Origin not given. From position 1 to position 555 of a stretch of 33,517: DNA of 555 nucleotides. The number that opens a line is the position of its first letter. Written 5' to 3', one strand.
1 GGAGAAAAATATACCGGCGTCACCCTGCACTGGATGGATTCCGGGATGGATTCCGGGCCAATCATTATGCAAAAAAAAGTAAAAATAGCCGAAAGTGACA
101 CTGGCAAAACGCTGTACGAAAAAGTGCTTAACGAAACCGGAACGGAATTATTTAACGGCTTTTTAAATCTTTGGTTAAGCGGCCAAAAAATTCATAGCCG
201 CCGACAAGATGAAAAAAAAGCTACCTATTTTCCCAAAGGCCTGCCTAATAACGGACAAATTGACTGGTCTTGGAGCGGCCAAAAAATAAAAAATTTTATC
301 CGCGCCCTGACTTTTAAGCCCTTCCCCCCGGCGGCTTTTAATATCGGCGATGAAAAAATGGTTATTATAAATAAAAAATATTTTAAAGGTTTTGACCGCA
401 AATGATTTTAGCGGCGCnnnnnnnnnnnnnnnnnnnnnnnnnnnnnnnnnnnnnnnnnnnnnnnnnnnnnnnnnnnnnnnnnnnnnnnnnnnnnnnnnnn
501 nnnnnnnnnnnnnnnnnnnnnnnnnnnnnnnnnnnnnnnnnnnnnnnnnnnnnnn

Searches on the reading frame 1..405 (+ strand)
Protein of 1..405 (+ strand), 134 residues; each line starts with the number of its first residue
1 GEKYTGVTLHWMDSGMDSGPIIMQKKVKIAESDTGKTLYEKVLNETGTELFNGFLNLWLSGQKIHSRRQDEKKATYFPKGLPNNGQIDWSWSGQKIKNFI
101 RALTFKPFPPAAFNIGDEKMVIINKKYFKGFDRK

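Call 7: search_protein_families(library=pfam, proteins=[window:1-405:+], max_evalue=0.01)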
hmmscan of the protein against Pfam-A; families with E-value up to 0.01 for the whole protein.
window:1-405:+ (134 aa): 2 families
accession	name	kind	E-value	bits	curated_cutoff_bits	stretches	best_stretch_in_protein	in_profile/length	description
PF00551.24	Formyl_trans_N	-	1.2e-11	45.1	26.1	1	1-45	128-172/181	Formyl transferase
PF02911.23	Formyl_trans_C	-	1.9e-06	28.4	21.1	1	83-124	5-44/100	Formyl transferase, C-terminal domain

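Call 73: search_solved_structures(query=window:1-405:+, max_evalue=0.001)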
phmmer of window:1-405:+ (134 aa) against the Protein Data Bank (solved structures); distinct sequences matched with E-value up to 0.001: 40.
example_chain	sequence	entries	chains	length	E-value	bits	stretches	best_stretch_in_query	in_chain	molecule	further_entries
5vys_A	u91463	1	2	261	1.5e-14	57.4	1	1-117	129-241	Gdp-mannose 4,6-dehydratase / gdp-4-amino-4,6-dideoxy-d-mannose formyltransferase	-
5vyr_A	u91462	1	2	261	1.5e-14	57.4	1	1-117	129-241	Gdp-mannose 4,6-dehydratase / gdp-4-amino-4,6-dideoxy-d-mannose formyltransferase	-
5vyt_A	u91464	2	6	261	2.1e-14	56.9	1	1-117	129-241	Gdp-mannose 4,6-dehydratase / gdp-4-amino-4,6-dideoxy-d-mannose formyltransferase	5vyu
8gjh_A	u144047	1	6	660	7.9e-13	51.8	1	1-123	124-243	Bifunctional polymyxin resistance protein ArnA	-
5uin_A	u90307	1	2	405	1.1e-11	48.1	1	1-109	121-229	Formyltransferase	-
5uij_A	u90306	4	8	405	1.1e-11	48.1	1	1-109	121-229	Formyltransferase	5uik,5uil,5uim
4iqf_A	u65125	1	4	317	8.5e-11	45.2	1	1-113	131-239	Methionyl-tRNA formyltransferase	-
4qpd_A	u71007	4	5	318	3.2e-10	43.4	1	1-103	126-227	10-formyltetrahydrofolate dehydrogenase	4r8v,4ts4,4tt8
6pih_A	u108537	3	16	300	5.9e-10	42.5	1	1-124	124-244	Bifunctional polymyxin resistance protein ArnA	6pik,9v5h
1yrw_A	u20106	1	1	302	6e-10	42.4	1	1-124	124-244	protein ArnA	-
2bln_A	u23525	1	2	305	6.2e-10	42.4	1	1-124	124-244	PROTEIN YFBG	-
5uai_A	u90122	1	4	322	6.3e-10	42.4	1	1-124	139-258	Methionyl-tRNA formyltransferase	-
5j63_A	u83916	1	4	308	6.3e-10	42.4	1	1-124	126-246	Bifunctional polymyxin resistance protein ArnA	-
3r8x_A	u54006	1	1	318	6.3e-10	42.4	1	1-120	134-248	Methionyl-tRNA formyltransferase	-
1fmt_A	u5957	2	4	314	1.4e-09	41.3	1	1-115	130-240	METHIONYL-TRNA FMET FORMYLTRANSFERASE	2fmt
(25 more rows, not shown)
